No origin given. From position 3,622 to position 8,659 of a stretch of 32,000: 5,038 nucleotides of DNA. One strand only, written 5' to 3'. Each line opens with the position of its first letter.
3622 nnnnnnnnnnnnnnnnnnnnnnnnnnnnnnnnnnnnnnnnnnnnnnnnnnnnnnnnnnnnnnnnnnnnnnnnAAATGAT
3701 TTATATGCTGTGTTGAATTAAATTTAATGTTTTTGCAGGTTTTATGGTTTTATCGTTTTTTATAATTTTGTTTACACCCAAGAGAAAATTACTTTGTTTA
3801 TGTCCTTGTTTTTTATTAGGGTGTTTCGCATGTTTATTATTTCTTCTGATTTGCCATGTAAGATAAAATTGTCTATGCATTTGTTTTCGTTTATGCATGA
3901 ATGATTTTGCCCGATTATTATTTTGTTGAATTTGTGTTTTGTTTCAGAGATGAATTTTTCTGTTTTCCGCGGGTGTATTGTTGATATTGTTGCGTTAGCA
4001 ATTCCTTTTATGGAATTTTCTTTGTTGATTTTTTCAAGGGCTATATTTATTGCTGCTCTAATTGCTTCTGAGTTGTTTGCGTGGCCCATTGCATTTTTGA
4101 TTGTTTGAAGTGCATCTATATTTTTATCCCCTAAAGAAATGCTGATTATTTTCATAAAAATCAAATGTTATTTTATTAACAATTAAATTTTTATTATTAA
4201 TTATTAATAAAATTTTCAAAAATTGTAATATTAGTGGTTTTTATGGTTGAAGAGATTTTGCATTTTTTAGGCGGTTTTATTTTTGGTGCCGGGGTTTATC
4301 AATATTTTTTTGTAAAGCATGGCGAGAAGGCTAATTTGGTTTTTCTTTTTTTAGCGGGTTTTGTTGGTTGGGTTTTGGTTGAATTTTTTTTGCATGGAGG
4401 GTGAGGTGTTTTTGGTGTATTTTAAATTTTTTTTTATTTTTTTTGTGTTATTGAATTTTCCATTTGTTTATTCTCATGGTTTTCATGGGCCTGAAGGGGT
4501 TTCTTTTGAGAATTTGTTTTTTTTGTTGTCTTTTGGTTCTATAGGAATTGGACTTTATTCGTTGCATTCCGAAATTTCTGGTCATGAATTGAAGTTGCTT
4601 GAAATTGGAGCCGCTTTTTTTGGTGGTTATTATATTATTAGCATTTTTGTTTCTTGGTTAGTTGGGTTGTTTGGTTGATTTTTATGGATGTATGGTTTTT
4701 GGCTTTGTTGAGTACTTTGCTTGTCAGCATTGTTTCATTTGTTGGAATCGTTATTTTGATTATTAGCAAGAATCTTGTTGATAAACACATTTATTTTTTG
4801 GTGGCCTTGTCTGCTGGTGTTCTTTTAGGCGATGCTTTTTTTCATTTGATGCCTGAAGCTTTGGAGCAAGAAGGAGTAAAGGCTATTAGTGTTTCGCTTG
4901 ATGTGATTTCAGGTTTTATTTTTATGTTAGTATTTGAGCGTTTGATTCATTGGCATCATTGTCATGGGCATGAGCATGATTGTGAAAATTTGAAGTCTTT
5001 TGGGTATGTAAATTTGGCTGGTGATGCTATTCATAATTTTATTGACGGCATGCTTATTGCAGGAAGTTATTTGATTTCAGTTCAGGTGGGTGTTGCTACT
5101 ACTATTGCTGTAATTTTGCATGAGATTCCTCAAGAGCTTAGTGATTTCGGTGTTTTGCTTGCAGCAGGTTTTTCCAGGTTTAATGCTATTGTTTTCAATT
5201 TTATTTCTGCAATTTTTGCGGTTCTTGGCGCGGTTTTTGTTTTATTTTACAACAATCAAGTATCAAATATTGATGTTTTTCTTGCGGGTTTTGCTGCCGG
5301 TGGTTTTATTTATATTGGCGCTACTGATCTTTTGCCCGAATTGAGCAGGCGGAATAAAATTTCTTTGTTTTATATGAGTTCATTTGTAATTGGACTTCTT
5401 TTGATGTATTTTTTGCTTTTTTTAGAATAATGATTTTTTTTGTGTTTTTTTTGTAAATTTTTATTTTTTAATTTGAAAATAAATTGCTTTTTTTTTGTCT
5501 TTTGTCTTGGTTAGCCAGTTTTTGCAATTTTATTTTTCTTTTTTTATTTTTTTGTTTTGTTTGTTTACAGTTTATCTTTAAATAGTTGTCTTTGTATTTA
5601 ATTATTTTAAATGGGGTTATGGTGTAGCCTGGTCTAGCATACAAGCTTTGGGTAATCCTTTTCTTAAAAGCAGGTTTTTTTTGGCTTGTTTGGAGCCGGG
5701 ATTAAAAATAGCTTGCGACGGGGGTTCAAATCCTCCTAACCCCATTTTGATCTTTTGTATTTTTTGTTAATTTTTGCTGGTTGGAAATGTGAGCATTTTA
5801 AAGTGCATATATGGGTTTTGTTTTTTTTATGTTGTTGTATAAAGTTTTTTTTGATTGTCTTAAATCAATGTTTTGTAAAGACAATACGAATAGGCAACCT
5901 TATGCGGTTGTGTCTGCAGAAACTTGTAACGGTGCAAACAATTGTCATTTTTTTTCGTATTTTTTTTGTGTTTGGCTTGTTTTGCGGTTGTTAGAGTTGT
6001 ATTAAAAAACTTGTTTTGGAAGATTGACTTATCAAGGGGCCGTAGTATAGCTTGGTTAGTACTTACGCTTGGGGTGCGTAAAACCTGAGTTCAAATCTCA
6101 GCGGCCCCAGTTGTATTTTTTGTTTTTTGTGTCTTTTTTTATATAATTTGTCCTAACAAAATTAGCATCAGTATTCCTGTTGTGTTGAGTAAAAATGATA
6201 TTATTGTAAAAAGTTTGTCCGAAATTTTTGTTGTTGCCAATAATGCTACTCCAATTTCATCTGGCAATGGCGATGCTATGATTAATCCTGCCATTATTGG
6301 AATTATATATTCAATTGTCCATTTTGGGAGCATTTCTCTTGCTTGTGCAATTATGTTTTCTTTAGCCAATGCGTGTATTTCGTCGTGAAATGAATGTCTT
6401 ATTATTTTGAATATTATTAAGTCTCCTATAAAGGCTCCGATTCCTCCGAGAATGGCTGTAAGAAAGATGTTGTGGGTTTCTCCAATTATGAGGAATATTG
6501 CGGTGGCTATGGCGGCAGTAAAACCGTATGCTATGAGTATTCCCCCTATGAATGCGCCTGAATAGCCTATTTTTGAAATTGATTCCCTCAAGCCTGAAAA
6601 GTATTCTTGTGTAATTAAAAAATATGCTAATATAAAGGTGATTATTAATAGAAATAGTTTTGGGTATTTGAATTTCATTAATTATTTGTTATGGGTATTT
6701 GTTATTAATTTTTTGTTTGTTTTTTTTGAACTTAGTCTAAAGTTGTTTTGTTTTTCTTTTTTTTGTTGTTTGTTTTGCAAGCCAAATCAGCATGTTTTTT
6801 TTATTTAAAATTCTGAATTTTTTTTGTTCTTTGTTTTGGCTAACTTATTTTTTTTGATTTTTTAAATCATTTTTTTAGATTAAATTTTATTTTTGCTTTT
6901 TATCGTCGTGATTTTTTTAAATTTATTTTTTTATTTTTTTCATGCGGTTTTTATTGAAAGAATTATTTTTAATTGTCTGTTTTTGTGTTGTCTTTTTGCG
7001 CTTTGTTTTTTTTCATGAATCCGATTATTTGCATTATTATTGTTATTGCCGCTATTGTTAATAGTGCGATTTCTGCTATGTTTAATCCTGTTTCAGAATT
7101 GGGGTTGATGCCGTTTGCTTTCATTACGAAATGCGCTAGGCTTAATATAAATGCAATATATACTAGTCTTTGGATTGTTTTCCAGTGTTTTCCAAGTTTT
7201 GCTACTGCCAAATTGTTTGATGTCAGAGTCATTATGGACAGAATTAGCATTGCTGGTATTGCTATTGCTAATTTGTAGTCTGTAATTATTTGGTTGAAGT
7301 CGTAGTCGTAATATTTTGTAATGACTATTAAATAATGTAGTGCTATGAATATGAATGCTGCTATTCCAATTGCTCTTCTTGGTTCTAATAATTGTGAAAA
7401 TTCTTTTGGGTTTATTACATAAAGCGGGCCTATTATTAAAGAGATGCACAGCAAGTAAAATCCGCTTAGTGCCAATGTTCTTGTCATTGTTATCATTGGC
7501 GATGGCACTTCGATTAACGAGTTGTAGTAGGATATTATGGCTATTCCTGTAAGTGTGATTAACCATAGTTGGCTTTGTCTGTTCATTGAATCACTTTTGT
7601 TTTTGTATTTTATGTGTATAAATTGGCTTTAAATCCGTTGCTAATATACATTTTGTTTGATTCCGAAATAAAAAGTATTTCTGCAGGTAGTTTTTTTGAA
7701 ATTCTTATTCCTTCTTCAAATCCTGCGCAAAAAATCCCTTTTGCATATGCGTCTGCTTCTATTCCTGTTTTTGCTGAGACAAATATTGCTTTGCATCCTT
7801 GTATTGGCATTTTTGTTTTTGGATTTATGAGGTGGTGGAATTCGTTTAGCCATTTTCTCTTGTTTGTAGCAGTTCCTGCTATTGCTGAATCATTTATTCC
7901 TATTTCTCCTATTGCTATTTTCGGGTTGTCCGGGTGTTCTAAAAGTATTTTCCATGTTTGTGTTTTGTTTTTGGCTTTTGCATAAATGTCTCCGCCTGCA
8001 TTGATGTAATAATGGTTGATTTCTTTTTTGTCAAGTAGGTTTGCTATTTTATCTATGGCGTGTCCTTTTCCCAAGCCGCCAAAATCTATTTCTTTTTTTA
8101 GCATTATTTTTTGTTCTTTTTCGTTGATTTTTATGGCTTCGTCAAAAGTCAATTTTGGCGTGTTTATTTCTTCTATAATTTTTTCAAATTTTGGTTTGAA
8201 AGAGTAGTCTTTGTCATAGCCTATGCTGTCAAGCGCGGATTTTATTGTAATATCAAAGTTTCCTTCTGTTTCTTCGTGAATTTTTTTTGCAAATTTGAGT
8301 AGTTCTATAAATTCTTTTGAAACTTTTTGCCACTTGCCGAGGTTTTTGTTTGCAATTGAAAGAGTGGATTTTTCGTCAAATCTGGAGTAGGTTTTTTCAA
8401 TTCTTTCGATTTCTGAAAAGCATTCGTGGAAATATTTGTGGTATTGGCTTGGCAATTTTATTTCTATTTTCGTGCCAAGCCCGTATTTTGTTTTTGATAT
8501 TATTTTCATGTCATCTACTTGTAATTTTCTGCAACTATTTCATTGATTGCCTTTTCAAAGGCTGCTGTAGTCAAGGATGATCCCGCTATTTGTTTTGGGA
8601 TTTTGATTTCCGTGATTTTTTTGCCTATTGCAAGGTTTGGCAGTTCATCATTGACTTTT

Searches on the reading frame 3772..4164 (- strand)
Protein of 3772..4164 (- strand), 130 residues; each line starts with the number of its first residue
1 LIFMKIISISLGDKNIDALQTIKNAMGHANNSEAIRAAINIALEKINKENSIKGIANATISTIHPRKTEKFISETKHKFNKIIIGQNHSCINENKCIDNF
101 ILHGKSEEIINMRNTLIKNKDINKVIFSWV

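Call 51: search_protein_families(library=pfam, proteins=[window:3772-4164:-], max_evalue=0.001)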
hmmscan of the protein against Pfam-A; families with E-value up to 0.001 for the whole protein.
window:3772-4164:- (130 aa): 2 families
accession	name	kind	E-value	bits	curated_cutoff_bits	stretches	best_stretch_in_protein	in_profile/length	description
PF08753.17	NikR_C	-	2.7e-09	37.6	22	1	64-125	11-72/77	NikR C terminal nickel binding domain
PF01402.27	RHH_1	-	0.00021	21.5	20.5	1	7-44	2-38/39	Ribbon-helix-helix protein, copG family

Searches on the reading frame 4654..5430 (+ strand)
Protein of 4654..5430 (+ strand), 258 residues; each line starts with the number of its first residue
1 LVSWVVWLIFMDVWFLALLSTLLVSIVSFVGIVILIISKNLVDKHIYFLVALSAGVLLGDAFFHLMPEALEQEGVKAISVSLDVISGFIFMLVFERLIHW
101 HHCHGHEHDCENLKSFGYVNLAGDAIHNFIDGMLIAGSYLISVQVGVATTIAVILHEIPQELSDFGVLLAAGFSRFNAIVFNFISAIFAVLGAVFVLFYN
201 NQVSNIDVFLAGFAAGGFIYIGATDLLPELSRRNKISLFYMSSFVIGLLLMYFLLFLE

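Call 52: search_protein_families(library=pfam, proteins=[window:4654-5430:+], max_evalue=0.001)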
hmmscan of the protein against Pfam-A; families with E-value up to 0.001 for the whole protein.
window:4654-5430:+ (258 aa): 1 family
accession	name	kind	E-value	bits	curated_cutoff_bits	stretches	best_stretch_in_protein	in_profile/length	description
PF02535.28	Zip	-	8.7e-43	147.2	35.1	2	103-254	164-322/323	ZIP Zinc transporter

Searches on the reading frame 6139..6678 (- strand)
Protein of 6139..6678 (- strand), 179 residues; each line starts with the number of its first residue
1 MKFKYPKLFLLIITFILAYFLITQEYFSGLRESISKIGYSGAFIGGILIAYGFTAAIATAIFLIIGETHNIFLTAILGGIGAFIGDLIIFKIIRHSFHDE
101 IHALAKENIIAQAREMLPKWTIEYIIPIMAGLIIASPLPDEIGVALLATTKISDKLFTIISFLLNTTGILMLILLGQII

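Call 51: search_protein_families(library=pfam, proteins=[window:6139-6678:-], max_evalue=0.001)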
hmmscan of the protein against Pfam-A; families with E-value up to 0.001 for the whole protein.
window:6139-6678:- (179 aa): 1 family
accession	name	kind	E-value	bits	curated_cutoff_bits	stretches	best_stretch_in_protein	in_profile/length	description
PF09335.16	VTT_dom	-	0.00067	20.6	33.9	1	60-177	10-122/123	VTT domain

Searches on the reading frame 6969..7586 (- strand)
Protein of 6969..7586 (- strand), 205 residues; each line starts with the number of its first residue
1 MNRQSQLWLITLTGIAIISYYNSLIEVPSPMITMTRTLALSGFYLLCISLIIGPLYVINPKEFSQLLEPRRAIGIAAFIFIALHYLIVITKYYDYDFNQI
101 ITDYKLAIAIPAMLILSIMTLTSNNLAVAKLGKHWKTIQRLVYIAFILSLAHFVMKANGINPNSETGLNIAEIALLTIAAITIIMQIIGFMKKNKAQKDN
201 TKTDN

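Call 51: search_protein_families(library=pfam, proteins=[window:6969-7586:-], max_evalue=0.001)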
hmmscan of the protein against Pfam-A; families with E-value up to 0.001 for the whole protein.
window:6969-7586:- (205 aa): 1 family
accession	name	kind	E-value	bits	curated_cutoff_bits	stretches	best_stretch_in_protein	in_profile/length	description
PF01794.25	Ferric_reduct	-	2.6e-10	40.8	28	1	42-149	5-120/121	Ferric reductase like transmembrane component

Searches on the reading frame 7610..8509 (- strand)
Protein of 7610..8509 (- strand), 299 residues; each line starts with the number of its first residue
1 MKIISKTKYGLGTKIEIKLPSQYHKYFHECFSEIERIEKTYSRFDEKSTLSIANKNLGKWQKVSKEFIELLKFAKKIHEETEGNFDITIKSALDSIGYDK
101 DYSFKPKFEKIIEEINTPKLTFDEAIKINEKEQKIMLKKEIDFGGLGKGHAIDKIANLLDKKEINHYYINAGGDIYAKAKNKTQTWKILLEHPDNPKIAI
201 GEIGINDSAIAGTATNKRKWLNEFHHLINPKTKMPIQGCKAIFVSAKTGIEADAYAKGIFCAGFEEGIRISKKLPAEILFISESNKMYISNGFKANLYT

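Call 51: search_protein_families(library=pfam, proteins=[window:7610-8509:-], max_evalue=0.001)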
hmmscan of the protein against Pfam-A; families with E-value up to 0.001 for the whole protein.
window:7610-8509:- (299 aa): 1 family
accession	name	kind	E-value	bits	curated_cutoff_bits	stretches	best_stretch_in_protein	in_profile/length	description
PF02424.20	ApbE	-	1e-53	183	25.6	1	11-275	1-259/266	ApbE family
